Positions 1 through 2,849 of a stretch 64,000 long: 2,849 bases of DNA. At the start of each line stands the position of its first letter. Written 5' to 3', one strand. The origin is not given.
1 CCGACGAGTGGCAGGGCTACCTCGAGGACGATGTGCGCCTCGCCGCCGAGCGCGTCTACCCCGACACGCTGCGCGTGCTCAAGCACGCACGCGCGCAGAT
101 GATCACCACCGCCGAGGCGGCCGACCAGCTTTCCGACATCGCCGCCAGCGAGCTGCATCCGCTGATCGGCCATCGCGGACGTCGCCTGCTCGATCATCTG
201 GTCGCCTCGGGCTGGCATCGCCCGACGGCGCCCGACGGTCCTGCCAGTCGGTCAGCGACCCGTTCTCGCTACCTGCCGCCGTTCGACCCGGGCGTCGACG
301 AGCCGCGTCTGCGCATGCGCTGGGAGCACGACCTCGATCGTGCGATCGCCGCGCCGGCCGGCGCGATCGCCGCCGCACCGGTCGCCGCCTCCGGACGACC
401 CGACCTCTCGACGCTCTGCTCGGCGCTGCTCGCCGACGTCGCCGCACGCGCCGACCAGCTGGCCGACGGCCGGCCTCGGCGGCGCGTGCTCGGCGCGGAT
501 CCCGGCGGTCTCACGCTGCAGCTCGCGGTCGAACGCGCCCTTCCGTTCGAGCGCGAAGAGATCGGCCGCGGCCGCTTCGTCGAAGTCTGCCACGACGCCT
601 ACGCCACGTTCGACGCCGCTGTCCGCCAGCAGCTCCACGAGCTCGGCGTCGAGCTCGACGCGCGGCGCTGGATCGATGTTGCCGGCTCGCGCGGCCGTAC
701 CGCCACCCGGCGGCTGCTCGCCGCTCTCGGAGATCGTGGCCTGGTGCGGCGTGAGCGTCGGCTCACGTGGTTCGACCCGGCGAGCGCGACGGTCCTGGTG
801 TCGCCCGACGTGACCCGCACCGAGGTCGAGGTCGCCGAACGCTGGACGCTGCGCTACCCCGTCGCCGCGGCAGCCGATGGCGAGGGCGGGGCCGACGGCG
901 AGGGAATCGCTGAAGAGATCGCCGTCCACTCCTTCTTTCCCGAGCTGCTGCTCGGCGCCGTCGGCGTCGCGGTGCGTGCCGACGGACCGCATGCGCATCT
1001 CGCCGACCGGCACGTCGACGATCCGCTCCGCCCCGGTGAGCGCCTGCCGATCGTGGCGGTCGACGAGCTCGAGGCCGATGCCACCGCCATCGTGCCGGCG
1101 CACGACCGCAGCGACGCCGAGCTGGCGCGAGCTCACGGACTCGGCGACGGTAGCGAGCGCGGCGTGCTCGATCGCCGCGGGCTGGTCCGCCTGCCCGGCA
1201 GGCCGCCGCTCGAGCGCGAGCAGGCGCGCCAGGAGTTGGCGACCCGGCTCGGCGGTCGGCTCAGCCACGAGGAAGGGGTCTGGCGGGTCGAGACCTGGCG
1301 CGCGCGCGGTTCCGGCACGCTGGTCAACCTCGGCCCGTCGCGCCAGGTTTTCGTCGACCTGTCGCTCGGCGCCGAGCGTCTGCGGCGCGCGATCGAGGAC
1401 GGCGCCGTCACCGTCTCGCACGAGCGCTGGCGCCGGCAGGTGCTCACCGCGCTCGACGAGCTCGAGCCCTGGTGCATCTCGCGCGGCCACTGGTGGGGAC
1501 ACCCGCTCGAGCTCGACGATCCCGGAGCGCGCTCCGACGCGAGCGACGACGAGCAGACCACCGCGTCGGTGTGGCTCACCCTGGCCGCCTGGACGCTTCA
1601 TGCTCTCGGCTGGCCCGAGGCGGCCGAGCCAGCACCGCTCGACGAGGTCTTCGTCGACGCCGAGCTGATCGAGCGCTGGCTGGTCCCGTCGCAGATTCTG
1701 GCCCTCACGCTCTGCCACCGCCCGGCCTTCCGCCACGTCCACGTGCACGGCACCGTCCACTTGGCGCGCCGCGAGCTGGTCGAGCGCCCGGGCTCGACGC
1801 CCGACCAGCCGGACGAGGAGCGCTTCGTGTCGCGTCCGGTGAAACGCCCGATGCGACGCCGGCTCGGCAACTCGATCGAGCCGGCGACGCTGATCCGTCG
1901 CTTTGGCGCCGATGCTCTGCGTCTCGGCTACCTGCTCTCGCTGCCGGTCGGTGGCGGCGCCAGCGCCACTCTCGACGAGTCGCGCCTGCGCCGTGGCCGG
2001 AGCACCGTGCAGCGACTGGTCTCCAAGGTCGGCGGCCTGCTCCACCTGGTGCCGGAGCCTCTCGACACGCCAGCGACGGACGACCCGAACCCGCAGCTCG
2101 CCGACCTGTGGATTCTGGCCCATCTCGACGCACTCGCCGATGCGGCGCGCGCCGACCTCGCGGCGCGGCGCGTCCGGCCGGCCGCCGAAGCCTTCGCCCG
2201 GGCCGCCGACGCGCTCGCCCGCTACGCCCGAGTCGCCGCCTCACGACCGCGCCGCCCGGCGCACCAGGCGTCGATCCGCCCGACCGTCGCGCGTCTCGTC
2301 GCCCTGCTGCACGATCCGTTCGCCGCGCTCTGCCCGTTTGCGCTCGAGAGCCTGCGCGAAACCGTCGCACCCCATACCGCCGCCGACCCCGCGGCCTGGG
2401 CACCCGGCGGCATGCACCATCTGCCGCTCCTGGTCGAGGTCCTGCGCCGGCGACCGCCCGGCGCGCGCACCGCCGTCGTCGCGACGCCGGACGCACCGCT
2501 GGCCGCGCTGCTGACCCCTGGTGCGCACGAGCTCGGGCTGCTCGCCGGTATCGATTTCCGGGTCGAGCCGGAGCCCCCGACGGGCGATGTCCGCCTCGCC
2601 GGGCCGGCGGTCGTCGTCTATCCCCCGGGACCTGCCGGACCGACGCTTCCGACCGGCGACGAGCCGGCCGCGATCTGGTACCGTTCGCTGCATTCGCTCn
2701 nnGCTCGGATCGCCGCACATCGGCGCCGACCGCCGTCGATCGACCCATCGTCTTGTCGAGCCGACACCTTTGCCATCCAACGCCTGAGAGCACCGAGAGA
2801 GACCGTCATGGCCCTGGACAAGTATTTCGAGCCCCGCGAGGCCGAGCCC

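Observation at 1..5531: Tandem ValRS genes: an intact valS preceded by a full-length paralog with a destroyed KMSKS motif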

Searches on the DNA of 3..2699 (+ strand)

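Call 69: search_rna_families(source=L001, threshold=evalue, max_evalue=0.1)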
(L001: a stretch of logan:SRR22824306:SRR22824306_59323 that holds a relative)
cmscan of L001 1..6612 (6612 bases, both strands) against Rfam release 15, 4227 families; matches with E-value up to 0.1: 0.
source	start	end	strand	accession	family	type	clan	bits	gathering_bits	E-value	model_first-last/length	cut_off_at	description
